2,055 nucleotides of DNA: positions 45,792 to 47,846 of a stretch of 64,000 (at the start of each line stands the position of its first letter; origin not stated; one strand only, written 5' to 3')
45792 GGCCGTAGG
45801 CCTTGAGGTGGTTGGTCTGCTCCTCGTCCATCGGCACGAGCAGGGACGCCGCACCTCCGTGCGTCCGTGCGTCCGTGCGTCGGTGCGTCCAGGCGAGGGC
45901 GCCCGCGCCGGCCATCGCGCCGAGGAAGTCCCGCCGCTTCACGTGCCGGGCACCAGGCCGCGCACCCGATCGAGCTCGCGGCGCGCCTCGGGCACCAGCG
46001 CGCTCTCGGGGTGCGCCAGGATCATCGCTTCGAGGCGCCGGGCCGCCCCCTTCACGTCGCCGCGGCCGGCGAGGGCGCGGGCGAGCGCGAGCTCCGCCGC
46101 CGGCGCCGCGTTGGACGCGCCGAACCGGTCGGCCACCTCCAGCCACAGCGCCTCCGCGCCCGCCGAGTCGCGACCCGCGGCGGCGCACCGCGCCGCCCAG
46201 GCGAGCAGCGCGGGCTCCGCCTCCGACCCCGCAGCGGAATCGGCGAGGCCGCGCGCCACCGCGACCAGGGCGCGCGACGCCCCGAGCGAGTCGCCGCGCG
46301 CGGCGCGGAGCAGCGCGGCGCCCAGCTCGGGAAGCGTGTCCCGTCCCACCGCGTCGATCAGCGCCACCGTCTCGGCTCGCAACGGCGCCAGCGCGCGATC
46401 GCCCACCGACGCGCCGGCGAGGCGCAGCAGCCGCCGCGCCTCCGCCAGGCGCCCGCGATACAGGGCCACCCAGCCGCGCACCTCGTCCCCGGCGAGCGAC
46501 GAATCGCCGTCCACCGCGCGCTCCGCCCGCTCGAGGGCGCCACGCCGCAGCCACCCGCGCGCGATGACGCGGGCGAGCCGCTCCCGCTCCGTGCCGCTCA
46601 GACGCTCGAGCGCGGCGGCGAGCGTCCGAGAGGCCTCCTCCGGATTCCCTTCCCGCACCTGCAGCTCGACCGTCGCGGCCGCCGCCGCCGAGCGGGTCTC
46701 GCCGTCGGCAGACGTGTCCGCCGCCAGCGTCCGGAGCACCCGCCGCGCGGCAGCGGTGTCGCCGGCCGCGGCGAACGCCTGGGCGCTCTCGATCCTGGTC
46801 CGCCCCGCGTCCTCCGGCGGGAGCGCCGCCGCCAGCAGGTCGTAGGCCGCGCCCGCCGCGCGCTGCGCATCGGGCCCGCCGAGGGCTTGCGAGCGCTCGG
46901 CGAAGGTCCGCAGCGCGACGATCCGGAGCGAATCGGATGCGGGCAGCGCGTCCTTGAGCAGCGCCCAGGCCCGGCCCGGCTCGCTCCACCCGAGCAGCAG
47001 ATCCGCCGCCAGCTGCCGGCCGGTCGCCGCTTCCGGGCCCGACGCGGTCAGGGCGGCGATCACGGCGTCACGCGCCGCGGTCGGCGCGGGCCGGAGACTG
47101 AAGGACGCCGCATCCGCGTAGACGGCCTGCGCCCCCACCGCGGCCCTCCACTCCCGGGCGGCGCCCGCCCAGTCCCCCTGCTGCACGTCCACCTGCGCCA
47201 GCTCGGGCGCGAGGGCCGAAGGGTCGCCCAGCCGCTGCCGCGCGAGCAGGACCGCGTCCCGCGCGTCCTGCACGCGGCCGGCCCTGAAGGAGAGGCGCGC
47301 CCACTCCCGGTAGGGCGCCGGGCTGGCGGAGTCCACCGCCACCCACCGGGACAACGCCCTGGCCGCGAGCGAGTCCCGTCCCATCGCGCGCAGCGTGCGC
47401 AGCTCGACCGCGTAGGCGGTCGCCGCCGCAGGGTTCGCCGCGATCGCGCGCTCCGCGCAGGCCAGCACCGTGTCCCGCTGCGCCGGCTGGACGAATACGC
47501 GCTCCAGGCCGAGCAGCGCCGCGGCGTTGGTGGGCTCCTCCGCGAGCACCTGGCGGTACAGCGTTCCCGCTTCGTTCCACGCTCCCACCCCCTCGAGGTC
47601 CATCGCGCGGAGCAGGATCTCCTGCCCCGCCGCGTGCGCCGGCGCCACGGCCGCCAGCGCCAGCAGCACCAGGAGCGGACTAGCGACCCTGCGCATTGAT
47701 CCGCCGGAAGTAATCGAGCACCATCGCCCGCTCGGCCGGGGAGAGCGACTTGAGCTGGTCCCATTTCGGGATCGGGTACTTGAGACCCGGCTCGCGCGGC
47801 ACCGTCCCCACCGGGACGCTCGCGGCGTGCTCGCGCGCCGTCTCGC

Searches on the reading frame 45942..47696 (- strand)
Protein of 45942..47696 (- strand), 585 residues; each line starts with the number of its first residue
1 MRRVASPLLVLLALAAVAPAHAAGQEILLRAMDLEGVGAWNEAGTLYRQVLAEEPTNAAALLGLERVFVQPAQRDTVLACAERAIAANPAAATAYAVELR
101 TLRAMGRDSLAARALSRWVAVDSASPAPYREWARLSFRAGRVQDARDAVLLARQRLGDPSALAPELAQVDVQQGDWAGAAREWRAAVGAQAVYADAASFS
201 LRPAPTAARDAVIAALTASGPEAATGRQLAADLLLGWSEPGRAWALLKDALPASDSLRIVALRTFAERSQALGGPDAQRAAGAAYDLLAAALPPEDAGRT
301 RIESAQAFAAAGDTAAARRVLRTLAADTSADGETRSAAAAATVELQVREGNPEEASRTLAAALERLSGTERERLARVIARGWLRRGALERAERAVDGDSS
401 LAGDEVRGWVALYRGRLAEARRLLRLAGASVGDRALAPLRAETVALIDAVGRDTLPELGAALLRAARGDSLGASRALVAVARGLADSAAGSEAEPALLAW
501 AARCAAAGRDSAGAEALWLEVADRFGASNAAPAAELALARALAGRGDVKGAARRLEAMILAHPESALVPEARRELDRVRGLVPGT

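Call 13: search_protein_families(library=pfam, proteins=[window:45942-47696:-])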
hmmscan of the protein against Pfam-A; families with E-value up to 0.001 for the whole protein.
window:45942-47696:- (585 aa): 0 families

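Call 82: search_protein_families(library=ncbifam, proteins=[window:45942-47696:-], max_evalue=0.01)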
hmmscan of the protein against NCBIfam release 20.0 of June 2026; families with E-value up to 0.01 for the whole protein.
window:45942-47696:- (585 aa): 4 families
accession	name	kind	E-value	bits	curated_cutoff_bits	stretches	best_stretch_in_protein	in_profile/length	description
TIGR02917.1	PEP_TPR_lipo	equivalog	1.2e-07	30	312.2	1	40-253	141-358/899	XrtA/PEP-CTERM system TPR-repeat protein PrsT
TIGR02795.1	tol_pal_ybgF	equivalog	3.7e-05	24.3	90.1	1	500-574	44-118/119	tol-pal system protein YbgF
NF033758.1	gliding_GltE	equivalog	6.8e-05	22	225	1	38-196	134-292/411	adventurous gliding motility TPR repeat lipoprotein GltE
TIGR03939.1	PGA_TPR_OMP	equivalog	0.00018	19.8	366.65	1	39-129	101-191/800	poly-beta-1,6 N-acetyl-D-glucosamine export porin PgaA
